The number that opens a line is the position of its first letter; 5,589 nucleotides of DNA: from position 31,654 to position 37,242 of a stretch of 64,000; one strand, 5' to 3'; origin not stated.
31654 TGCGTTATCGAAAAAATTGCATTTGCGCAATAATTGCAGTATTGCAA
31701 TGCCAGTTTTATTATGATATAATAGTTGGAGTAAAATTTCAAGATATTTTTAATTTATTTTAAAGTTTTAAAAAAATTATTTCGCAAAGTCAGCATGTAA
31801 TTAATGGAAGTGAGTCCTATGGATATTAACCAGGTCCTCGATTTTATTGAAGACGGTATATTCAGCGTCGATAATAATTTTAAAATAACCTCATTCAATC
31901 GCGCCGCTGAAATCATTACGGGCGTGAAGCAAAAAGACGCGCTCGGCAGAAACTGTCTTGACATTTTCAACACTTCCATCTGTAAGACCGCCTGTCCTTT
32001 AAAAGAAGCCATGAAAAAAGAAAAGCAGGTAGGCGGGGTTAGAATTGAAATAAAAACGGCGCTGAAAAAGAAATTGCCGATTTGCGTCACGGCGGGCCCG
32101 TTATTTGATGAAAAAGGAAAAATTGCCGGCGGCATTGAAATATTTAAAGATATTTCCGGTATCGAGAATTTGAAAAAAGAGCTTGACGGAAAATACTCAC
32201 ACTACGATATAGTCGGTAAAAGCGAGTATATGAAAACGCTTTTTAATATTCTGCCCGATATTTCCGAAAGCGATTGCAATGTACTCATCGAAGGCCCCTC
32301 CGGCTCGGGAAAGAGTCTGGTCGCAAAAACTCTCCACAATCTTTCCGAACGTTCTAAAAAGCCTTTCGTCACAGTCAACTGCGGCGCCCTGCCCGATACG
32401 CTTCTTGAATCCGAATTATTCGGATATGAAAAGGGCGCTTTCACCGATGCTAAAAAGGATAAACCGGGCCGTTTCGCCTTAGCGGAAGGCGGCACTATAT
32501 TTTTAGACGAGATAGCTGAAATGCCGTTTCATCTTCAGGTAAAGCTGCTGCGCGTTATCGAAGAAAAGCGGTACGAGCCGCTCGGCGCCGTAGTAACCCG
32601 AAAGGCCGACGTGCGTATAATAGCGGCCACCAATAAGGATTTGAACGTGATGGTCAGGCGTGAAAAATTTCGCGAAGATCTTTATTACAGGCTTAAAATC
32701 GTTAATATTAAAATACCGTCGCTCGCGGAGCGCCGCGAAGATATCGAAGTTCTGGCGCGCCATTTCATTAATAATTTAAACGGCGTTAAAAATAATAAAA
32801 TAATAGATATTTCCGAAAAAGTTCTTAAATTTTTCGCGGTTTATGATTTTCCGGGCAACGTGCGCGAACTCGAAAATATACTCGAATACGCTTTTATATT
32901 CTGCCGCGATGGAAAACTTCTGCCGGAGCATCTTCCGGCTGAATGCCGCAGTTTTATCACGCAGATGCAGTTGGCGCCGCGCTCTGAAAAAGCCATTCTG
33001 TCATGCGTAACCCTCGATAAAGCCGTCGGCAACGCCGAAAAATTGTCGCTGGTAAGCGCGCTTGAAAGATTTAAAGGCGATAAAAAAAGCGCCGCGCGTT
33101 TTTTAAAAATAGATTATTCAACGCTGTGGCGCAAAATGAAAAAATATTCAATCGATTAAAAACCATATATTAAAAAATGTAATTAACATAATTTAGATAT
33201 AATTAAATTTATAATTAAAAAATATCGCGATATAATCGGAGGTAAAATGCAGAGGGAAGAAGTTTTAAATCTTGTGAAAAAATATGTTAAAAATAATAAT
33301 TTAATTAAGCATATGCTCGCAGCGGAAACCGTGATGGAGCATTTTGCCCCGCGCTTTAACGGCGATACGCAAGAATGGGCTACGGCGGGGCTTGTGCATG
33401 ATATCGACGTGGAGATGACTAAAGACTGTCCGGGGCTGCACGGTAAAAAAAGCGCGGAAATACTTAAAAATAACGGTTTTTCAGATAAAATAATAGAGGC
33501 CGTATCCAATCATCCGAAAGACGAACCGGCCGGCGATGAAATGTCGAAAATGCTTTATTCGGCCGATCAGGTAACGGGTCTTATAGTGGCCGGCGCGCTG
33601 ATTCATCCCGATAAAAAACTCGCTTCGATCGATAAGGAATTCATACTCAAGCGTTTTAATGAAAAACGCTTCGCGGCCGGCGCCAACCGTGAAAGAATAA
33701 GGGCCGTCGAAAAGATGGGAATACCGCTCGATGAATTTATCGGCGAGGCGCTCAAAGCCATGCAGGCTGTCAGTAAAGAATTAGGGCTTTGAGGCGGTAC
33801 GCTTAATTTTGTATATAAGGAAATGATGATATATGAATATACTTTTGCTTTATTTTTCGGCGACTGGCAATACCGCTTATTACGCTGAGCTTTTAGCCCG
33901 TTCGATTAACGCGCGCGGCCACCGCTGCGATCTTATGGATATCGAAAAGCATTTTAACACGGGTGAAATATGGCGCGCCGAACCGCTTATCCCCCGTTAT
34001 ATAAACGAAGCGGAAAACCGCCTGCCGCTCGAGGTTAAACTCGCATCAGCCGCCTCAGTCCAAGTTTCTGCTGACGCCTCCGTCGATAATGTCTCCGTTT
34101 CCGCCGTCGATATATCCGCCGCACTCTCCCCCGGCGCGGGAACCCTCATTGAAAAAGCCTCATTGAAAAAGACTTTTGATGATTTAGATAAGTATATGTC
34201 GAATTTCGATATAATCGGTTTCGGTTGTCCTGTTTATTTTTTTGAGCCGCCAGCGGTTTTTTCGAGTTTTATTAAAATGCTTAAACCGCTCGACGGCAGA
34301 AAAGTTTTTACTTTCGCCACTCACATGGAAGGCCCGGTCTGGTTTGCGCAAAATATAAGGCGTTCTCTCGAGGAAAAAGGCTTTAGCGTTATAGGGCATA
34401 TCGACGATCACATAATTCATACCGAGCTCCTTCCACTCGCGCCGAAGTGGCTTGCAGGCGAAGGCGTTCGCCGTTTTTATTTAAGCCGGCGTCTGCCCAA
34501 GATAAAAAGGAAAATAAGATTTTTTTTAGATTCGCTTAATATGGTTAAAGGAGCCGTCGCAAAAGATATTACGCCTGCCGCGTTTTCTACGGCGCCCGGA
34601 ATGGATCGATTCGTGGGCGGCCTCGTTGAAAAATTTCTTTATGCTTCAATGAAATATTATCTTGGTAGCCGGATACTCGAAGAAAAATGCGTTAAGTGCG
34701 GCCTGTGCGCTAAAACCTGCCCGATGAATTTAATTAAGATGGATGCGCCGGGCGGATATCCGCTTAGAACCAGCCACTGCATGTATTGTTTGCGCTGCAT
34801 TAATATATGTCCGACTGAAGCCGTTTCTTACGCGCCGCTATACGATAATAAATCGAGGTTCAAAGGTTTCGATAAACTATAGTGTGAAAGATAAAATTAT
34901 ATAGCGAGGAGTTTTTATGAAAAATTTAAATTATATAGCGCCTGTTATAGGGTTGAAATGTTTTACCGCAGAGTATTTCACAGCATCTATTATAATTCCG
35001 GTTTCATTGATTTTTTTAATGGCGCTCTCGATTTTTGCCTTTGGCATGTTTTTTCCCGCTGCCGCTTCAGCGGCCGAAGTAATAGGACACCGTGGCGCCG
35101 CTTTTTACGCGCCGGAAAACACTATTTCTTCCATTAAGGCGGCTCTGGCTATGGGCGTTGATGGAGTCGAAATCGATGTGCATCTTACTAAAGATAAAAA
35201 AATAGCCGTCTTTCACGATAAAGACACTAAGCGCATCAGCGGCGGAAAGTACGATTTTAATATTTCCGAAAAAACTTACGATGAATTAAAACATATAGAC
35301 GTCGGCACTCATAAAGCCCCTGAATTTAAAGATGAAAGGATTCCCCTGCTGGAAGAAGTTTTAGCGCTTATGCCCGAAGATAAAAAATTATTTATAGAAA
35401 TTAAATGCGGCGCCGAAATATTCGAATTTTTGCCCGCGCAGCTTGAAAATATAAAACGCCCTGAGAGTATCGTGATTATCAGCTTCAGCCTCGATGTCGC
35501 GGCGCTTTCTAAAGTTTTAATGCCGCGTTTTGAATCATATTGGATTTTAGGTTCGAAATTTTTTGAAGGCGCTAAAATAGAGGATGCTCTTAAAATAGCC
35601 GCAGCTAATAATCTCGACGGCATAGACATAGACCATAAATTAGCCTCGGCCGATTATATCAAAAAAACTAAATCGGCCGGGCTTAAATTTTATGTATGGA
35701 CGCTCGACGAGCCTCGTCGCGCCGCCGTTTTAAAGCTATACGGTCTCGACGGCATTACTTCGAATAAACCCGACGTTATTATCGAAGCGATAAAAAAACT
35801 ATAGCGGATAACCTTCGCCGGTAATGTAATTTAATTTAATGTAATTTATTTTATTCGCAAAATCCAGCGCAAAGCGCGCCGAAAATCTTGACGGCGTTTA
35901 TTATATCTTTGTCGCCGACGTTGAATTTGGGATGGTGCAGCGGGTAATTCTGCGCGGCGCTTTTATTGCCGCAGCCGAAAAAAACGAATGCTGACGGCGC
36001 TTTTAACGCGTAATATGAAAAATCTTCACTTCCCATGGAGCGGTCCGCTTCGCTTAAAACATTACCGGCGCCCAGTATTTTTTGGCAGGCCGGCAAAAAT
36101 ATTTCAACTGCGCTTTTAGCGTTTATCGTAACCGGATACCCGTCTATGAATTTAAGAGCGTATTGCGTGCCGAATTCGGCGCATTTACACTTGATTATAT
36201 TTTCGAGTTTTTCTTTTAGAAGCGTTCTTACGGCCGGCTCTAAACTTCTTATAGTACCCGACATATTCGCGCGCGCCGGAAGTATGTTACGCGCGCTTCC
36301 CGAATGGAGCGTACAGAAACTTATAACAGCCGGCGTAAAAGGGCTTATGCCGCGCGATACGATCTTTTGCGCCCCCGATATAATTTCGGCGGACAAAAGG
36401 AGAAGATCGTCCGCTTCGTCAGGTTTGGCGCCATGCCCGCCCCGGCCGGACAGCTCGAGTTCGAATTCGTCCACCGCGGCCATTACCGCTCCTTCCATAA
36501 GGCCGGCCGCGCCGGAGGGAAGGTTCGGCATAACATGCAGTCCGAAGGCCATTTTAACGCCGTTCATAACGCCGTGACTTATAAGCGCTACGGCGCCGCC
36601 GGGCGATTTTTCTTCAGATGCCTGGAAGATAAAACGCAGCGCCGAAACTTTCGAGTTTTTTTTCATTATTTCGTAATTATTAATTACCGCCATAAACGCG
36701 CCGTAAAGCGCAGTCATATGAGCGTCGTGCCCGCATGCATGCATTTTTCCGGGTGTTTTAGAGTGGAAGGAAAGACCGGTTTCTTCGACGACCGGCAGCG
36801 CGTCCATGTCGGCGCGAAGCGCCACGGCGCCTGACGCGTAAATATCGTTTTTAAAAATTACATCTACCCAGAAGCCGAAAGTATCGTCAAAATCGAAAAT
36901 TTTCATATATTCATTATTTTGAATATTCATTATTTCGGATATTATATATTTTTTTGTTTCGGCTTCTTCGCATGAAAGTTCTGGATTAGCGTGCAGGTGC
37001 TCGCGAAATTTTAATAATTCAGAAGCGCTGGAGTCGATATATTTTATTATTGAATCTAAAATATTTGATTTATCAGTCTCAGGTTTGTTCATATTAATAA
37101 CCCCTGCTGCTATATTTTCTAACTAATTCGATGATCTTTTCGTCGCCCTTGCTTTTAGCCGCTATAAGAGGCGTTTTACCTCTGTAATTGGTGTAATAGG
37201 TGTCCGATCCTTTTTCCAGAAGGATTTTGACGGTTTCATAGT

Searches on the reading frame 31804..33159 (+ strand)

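Call 49: search_protein_families(library=pfam, proteins=[window:31804-33159:+], max_evalue=0.00001)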
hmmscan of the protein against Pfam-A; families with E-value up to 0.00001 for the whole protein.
window:31804-33159:+ (451 aa): 10 families
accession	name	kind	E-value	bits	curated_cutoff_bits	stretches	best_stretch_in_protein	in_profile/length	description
PF00158.32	Sigma54_activat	-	4.2e-68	228.7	20.2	1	136-302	1-167/168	Sigma-54 interaction domain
PF25601.1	AAA_lid_14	-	1.7e-22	79.5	27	1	309-383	2-76/87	AAA+ ATPase lid domain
PF14532.12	Sigma54_activ_2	-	3.6e-21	76.3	25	1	137-307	1-138/138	Sigma-54 interaction domain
PF13426.13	PAS_9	-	6.6e-12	46.1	27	1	17-118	2-102/103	PAS domain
PF07728.20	AAA_5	-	2.3e-11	44.3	22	1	159-279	1-124/139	AAA domain (dynein-related subfamily)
PF00989.32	PAS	-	1.2e-10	41.8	22.6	1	10-117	5-113/113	PAS fold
PF02954.25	HTH_8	-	7.5e-10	38.8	22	1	412-448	6-42/42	Bacterial regulatory protein, Fis family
PF01078.27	Mg_chelatase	-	5.9e-07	29.5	20.3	0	217-277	95-157/207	Magnesium chelatase, subunit ChlI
PF08448.16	PAS_4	-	4.7e-06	27.2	23.1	1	15-118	4-106/110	PAS fold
PF00004.35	AAA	-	5.8e-06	27.2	21.2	0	160-278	1-110/131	ATPase family associated with various cellular activities (AAA)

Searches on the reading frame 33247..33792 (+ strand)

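Call 50: search_protein_families(library=pfam, proteins=[window:33247-33792:+], max_evalue=0.00001)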
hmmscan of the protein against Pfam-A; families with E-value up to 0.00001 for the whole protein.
window:33247-33792:+ (181 aa): 1 family
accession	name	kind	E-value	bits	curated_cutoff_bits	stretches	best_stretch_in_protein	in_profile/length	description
PF01966.28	HD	-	5.4e-08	33.6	22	1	20-96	2-92/116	HD domain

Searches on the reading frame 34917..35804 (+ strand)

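Call 50: search_protein_families(library=pfam, proteins=[window:34917-35804:+], max_evalue=0.00001)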
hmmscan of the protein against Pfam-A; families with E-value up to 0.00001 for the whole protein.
window:34917-35804:+ (295 aa): 1 family
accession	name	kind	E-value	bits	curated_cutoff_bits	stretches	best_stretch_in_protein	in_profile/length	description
PF03009.23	GDPD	-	4.7e-34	119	23.6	1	58-286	1-243/244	Glycerophosphoryl diester phosphodiesterase family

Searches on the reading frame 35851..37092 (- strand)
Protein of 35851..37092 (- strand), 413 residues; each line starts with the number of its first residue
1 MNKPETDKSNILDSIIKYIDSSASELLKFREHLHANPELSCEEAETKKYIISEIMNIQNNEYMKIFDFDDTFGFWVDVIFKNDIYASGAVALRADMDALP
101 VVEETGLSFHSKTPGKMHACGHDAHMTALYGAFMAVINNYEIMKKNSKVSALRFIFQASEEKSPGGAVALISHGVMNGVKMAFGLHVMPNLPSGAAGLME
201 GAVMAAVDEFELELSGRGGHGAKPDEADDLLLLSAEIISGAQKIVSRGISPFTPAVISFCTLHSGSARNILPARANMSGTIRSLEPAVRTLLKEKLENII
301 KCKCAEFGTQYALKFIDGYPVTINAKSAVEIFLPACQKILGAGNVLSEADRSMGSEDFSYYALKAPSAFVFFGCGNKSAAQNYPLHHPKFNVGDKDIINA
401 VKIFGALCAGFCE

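Call 50: search_protein_families(library=pfam, proteins=[window:35851-37092:-], max_evalue=0.00001)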
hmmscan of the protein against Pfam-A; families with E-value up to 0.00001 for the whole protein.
window:35851-37092:- (413 aa): 2 families
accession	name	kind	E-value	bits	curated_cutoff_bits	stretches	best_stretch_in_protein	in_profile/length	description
PF01546.33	Peptidase_M20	-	6.6e-37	127.9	24.6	1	91-407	1-203/206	Peptidase family M20/M25/M40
PF07687.19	M20_dimer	-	6.8e-07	29.7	21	1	210-302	9-101/107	Peptidase dimerisation domain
